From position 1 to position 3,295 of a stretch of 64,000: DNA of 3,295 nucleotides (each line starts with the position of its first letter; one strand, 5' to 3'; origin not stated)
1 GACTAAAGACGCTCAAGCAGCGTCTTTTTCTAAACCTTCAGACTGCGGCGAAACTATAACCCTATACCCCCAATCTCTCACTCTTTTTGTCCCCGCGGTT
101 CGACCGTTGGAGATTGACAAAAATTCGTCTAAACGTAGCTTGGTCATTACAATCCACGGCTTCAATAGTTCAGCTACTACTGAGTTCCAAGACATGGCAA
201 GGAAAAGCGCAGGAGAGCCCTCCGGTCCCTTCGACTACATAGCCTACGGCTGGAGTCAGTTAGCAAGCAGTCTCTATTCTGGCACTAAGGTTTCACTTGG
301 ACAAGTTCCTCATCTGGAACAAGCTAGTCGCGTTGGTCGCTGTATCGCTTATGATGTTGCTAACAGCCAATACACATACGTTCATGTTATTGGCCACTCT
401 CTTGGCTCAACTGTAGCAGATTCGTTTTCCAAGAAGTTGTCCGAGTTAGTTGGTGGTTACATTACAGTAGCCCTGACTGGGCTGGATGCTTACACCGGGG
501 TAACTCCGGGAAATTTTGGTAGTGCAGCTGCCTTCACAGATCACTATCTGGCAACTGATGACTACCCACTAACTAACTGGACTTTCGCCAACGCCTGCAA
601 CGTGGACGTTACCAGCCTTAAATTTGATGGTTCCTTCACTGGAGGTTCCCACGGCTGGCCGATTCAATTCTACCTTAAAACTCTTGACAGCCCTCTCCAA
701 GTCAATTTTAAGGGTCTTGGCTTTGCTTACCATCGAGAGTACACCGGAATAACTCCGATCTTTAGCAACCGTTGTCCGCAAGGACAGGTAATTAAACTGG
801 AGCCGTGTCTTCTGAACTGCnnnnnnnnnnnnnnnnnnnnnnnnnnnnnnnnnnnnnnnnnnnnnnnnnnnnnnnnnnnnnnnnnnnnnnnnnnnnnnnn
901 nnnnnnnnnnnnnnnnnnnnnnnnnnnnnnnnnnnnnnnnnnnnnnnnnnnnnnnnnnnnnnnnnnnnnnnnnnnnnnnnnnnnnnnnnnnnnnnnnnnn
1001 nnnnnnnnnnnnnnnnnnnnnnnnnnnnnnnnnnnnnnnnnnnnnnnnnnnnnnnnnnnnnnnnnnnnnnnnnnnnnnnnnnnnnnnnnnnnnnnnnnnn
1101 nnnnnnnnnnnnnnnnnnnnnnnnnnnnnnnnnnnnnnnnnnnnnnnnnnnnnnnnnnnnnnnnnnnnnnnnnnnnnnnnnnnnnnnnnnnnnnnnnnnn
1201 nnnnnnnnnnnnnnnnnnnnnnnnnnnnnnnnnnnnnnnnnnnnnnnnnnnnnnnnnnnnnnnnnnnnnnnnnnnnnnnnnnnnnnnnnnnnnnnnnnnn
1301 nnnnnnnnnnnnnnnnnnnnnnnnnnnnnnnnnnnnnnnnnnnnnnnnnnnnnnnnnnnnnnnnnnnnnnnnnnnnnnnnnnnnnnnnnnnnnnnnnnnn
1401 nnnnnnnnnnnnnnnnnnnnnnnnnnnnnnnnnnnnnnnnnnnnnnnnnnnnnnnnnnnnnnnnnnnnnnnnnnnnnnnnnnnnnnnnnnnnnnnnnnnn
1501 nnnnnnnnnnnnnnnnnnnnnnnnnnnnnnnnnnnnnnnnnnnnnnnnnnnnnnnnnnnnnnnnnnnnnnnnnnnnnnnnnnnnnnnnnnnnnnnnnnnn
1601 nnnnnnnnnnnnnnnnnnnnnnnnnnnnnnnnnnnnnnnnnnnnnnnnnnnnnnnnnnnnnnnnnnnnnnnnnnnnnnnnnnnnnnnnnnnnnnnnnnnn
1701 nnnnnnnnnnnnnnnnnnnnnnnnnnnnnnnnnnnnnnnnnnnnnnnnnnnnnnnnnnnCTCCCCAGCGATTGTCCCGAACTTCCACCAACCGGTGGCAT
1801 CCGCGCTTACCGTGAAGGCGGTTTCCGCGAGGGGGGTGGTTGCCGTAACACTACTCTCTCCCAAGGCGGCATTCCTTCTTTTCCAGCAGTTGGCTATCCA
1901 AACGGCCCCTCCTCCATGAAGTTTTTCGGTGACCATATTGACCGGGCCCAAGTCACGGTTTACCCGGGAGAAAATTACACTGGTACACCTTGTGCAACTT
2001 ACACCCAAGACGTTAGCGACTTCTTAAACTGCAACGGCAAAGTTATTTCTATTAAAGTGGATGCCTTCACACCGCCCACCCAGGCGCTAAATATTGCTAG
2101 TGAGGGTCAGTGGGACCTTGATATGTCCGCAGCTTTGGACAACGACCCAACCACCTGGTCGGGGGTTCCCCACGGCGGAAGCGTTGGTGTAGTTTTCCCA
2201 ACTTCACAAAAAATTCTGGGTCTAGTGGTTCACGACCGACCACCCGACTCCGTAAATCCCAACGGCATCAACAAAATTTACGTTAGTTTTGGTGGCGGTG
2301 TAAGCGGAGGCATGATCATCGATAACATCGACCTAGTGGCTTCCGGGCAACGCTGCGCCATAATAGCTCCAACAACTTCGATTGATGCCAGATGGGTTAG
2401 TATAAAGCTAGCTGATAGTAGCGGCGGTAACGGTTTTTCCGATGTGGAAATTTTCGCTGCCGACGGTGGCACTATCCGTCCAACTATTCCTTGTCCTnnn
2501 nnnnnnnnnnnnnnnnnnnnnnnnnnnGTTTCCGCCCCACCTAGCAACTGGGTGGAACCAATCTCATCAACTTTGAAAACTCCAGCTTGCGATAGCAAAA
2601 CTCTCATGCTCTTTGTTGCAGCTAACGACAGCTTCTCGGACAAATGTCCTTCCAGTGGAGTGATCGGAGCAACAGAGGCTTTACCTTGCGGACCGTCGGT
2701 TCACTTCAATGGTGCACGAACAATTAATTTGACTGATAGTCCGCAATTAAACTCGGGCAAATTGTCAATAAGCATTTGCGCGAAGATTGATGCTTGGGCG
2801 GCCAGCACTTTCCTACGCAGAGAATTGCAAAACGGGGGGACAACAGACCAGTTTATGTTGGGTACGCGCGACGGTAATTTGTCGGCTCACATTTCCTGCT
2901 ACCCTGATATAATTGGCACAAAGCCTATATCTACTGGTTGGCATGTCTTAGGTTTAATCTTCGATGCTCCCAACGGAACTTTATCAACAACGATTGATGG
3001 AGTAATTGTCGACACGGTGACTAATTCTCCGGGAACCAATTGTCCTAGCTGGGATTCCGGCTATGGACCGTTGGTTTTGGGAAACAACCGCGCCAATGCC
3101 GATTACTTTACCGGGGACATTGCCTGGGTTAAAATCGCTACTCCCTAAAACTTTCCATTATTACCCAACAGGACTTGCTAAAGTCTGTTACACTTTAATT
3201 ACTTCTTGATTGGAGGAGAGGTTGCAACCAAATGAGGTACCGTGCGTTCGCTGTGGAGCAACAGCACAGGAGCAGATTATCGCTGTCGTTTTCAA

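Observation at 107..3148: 1013-aa multidomain lipase-like surface protein (hydrolase + PT linker + 2 tandem Ig/FN3-like modules + discoidin + LamG)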

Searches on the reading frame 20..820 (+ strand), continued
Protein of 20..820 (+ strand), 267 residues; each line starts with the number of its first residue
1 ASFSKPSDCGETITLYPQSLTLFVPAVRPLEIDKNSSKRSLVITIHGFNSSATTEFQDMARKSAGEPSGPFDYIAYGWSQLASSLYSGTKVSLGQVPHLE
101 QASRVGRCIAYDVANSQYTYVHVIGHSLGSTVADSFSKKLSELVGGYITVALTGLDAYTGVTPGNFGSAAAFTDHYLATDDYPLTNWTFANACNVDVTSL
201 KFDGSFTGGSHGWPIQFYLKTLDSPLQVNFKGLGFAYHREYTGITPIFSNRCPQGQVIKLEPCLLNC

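Call 87: search_dna_similar(query=window:20-820:+, collection=plasmids, mode=protein, max_evalue=0.001, max_rows=15)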
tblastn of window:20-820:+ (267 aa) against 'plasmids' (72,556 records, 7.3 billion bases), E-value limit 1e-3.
No match.
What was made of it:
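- Tried and rejected: tblastn of the hydrolase domain against plasmids found no match (call 87).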

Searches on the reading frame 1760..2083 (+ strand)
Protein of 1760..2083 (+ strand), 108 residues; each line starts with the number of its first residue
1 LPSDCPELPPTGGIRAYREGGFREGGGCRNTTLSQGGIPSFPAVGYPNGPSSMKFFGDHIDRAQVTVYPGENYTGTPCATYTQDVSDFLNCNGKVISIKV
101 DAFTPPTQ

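Call 35: search_protein_families(library=pfam, proteins=[window:1760-2083:+], max_evalue=10)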
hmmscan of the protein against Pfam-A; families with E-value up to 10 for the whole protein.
seq(108 aa): 0 families

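Call 81: search_solved_structures(query=A8, max_evalue=10, show_alignments=3)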
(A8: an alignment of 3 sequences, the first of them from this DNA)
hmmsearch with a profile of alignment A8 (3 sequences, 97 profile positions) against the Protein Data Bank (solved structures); distinct sequences matched with E-value up to 10: 15.
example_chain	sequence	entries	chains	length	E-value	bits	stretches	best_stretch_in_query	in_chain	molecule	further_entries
3snz_A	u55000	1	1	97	0.11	15.8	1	55-93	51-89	Clostrillin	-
3so0_A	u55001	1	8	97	0.14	15.4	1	55-93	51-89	Clostrillin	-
3i9h_A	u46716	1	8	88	0.15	15.3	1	55-91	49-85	Beta and gamma crystallin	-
3sny_A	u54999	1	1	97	0.17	15.1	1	55-93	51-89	Clostrillin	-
3so1_A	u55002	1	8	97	0.19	15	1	55-93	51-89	Clostrillin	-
3iaj_A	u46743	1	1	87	0.19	15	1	55-91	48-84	Beta and gamma crystallin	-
5ht8_A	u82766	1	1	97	0.27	14.5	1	55-93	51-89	Beta and gamma crystallin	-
5z6e_A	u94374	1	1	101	0.44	13.8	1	50-93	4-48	DUF1881 domain-containing protein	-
6oxm_A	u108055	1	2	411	0.57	13.4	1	7-65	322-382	Diaminopimelate aminotransferase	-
4eec_A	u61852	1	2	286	0.67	13.2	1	22-63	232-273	StaL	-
2ov8_A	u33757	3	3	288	0.69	13.2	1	22-63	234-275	StaL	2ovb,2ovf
8phq_AD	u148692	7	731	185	0.91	12.8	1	10-67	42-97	Decorator protein P03 | Decoration protein P03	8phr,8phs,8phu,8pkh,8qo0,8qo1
4wen_B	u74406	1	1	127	0.99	12.7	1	16-60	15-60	Anti-F4+ETEC bacteria VHH variable region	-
2bb2_A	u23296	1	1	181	1.4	12.2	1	50-93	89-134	BETA B2-CRYSTALLIN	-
3hzb_A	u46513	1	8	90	2.5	11.4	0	46-92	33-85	Carbohydrate binding protein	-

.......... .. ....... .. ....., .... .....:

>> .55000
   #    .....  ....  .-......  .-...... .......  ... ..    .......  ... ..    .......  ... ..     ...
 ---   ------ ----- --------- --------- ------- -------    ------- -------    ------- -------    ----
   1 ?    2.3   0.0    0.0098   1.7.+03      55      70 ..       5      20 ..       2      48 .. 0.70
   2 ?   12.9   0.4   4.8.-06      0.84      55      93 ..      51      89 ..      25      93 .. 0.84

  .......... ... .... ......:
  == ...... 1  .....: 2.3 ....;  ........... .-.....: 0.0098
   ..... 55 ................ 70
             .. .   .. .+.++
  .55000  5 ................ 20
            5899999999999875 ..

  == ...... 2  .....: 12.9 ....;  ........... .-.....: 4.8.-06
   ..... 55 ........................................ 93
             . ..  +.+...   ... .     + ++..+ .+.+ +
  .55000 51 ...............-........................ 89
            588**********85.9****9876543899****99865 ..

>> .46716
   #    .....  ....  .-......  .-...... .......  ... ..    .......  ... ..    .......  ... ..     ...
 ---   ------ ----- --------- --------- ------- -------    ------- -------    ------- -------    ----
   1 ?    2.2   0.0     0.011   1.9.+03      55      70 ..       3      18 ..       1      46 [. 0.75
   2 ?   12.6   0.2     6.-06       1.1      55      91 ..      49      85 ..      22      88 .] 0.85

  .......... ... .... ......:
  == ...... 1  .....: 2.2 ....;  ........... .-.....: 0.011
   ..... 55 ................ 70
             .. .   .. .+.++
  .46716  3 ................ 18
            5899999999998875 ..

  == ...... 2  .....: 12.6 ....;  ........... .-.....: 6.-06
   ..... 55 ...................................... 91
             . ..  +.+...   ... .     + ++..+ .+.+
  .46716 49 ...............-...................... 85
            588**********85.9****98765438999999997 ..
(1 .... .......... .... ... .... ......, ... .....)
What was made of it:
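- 1781..2071 (+): Tentative beta-gamma-crystallin-like (double Greek-key) module (residues 626-722). The top 7 PDB profile hits are clostrillin and bacterial beta-gamma crystallins (E 0.11-0.27, below threshold), aligned on the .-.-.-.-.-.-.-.…S-[IV]-K-V motif (call 81).
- On Beta-gamma-crystallin domain: Eight of 15 sub-threshold PDB hits are beta-gamma crystallins (E 0.11-1.4), aligned on the second motif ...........…KVISxKV (call 81).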

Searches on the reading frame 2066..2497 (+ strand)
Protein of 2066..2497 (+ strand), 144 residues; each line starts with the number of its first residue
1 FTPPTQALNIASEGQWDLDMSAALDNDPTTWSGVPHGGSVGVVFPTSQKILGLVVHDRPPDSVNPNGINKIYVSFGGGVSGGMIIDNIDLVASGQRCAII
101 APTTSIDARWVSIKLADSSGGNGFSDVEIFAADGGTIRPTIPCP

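Call 35: search_protein_families(library=pfam, proteins=[window:2066-2497:+], max_evalue=10)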
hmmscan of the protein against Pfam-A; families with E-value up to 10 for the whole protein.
seq(144 aa): 0 families

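Call 49: search_solved_structures(query=A6, max_evalue=10, show_alignments=2)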
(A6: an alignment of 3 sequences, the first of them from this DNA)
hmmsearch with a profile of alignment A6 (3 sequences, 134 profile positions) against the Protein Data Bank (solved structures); distinct sequences matched with E-value up to 10: 0.
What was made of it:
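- On Discoidin / F5-8 type C / CBM32 (Pfam PF00754): No PDB sequence hit at E<=10 (call 49).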

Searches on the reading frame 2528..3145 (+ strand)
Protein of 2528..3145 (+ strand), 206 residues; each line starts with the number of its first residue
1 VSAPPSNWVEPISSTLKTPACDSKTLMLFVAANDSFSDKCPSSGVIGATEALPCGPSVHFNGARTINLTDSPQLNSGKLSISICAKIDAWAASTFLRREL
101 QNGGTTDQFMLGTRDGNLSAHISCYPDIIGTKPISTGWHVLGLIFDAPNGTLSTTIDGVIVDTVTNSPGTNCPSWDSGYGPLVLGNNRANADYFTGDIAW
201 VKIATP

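Call 35: search_protein_families(library=pfam, proteins=[window:2528-3145:+], max_evalue=10)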
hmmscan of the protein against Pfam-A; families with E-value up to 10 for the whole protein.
seq(206 aa): 1 family
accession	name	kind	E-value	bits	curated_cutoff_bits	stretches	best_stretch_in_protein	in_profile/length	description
PF13385.13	Laminin_G_3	-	2.8e-07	31.3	27.6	1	64-203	5-140/151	Concanavalin A-like lectin/glucanases superfamily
